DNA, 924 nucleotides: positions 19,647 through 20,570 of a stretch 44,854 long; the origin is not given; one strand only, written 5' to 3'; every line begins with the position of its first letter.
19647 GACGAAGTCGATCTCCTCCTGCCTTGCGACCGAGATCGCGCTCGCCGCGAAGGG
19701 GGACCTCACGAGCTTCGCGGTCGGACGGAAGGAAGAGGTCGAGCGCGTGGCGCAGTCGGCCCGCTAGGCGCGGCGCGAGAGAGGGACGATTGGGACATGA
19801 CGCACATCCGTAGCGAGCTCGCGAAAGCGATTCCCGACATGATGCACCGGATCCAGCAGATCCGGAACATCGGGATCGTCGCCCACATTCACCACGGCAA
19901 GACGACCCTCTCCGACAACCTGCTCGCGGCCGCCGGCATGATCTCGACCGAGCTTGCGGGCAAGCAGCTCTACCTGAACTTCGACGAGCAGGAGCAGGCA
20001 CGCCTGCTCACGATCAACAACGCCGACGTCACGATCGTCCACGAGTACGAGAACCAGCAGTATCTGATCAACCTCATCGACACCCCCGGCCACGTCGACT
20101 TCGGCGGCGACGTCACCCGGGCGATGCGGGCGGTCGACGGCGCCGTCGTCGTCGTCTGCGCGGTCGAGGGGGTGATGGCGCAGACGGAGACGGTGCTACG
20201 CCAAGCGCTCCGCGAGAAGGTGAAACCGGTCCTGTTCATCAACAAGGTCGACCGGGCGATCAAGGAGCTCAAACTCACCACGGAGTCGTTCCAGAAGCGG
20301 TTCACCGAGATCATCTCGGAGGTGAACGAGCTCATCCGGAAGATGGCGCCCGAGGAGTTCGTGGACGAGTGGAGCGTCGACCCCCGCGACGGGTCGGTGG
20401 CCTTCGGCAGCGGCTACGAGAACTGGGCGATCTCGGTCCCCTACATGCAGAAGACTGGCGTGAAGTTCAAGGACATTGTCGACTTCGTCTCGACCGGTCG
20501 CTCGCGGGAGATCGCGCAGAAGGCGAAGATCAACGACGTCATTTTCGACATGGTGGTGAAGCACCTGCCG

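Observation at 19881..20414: EF-2 in the str operon with substitutions in three GTPase motifs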

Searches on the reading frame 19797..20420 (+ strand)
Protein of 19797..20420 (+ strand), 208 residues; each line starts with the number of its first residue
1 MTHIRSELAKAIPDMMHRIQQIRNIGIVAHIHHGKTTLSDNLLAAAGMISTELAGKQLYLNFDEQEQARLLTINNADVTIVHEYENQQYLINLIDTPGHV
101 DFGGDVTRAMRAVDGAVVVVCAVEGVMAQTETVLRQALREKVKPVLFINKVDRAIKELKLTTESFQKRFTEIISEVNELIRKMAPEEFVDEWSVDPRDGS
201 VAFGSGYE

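Call 48: search_solved_structures(query=window:19797-20420:+, show_alignments=3, max_evalue=1e-20)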
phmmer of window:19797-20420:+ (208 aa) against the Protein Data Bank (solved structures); distinct sequences matched with E-value up to 1e-20: 95 (the best 60 are shown).
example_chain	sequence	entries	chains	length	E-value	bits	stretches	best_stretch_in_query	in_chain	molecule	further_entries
6q2d_C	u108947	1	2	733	1.4e-89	302.2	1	6-207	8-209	Elongation factor 2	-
5h7k_A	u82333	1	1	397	9.3e-88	296.3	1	5-207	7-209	Elongation factor 2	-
5h7j_A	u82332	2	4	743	2.5e-87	294.9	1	5-207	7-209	Elongation factor 2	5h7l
9ou7_DC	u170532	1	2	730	3.2e-81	274.9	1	5-206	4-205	Elongation factor 2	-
6u45_A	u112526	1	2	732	1.7e-78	266.1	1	5-206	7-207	Elongation factor 2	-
6u43_A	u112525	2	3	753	1.8e-78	266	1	5-206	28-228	Elongation factor 2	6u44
8hl1_AEFG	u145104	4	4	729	3e-67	229.4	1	14-206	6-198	Elongation factor 2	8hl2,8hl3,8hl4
7old_C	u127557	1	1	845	2.1e-46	161.4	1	13-207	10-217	Elongation factor 2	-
4v6w_Az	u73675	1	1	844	3.3e-46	160.8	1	12-207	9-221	Elongation factor 2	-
6gqv_AX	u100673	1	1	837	4.7e-46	160.3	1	14-207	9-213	Elongation factor 2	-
6gq1_AZ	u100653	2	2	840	4.7e-46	160.3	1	14-207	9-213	Elongation factor 2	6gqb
5it7_1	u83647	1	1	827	4.7e-46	160.2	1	14-207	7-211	Eft2p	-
1n0u_A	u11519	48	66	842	4.8e-46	160.2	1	14-207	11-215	Elongation factor 2 | yeast eEF2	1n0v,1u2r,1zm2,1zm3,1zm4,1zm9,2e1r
5anb_K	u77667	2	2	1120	7.7e-45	156.3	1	16-191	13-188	ELONGATION FACTOR TU GTP-BINDING DOMAIN-CONTAINING PROTEIN 1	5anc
7oya_v2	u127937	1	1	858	4.1e-44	153.9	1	14-207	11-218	Eukaryotic translation elongation factor 2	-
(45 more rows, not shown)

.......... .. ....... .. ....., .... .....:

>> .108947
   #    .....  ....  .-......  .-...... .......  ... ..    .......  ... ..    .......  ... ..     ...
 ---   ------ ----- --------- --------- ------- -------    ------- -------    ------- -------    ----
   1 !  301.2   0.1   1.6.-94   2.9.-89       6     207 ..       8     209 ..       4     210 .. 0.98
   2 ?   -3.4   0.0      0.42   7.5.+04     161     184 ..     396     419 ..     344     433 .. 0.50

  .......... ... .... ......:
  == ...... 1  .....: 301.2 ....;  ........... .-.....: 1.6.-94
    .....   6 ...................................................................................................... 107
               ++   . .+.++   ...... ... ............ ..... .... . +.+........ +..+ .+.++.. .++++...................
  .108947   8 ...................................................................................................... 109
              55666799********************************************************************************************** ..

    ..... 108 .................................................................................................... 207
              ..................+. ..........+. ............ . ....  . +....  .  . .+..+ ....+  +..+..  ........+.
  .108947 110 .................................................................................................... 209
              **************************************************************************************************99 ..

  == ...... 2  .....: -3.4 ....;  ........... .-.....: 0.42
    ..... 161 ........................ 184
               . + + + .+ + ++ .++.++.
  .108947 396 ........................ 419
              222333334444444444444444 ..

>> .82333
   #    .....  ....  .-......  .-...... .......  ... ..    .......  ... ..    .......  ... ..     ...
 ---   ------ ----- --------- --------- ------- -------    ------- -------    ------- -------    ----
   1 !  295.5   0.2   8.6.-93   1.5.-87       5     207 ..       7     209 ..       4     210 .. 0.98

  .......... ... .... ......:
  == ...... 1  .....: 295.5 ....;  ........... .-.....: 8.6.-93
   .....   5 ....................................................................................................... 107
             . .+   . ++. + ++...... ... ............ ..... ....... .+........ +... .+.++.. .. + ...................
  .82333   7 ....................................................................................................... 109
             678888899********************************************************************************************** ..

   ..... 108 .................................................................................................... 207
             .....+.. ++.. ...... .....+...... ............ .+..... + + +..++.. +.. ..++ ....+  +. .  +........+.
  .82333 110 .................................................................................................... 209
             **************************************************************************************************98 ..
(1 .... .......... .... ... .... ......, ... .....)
